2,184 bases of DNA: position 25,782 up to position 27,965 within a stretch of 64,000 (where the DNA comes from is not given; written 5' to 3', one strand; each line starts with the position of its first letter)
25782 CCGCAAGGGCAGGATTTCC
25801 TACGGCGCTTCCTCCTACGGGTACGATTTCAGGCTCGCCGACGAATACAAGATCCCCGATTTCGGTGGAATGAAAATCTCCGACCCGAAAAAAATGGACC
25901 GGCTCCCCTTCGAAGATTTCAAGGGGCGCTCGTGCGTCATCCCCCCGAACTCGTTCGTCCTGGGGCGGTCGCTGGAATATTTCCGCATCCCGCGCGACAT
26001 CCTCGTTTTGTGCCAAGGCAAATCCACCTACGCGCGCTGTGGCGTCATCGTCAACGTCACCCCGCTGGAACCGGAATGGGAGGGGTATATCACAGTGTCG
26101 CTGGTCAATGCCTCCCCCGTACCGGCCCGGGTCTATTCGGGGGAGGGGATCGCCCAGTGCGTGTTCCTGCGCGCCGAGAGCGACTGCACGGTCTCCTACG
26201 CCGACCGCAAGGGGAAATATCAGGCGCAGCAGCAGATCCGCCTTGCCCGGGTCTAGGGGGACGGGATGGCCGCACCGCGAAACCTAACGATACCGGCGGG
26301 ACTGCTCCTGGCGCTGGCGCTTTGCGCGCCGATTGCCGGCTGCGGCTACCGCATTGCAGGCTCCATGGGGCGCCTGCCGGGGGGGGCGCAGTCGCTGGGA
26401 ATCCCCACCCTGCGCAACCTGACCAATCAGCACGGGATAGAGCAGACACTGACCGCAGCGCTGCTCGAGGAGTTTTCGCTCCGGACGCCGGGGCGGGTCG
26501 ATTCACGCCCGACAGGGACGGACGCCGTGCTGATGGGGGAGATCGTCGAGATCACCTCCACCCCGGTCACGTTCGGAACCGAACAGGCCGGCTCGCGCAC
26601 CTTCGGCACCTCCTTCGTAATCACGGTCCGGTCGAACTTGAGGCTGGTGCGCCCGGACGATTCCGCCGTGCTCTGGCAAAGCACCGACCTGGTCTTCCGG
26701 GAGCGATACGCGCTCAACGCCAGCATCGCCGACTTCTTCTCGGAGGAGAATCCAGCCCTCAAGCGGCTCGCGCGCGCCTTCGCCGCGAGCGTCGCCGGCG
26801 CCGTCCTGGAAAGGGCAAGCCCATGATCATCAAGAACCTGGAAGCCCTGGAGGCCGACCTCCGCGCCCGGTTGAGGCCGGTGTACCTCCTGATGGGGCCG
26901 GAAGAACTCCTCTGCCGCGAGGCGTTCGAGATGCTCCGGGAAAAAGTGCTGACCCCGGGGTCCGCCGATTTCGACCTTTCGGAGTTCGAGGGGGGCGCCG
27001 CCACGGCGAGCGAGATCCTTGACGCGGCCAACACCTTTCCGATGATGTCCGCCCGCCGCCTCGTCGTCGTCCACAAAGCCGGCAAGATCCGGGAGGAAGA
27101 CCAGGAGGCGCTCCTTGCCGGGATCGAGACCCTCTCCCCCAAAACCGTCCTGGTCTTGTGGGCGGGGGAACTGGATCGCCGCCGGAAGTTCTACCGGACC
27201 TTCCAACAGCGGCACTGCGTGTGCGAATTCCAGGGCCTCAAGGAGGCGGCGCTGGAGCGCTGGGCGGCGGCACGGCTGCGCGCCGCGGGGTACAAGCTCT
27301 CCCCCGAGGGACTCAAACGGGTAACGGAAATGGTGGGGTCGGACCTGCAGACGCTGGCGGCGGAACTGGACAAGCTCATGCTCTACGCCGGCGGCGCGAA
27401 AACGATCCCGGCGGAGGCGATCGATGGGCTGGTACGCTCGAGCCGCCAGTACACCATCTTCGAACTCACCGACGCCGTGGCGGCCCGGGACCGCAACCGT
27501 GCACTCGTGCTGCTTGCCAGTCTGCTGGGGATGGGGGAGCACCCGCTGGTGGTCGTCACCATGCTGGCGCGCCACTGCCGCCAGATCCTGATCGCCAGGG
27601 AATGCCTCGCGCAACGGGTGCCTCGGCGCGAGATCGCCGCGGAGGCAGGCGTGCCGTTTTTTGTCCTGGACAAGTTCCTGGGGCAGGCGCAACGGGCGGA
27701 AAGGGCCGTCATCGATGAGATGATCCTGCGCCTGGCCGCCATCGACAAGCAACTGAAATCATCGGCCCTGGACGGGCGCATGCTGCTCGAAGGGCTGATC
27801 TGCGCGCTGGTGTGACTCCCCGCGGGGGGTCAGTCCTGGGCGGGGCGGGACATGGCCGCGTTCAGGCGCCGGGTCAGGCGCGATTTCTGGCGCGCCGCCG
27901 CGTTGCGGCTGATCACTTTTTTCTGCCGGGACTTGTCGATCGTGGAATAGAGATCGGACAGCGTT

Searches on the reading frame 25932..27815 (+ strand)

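Call 27: search_protein_families(library=ncbifam, proteins=[window:25932-27815:+], max_evalue=0.00001)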
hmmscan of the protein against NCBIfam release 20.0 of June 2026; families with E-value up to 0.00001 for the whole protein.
window:25932-27815:+ (627 aa): 4 families
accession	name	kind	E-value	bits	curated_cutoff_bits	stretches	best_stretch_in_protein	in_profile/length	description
TIGR01128.2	holA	equivalog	5.9e-79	265.7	80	1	317-625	1-315/316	DNA polymerase III subunit delta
NF004165.0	PRK05629.1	equivalog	8.8e-20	71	301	1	314-616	6-304/319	DNA polymerase III subunit delta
NF005918.0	PRK07914.1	equivalog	2.8e-15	56.6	420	1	314-621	5-309/321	hypothetical protein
NF004570.0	PRK05907.1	equivalog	1.2e-09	37.8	480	1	350-550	50-255/316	hypothetical protein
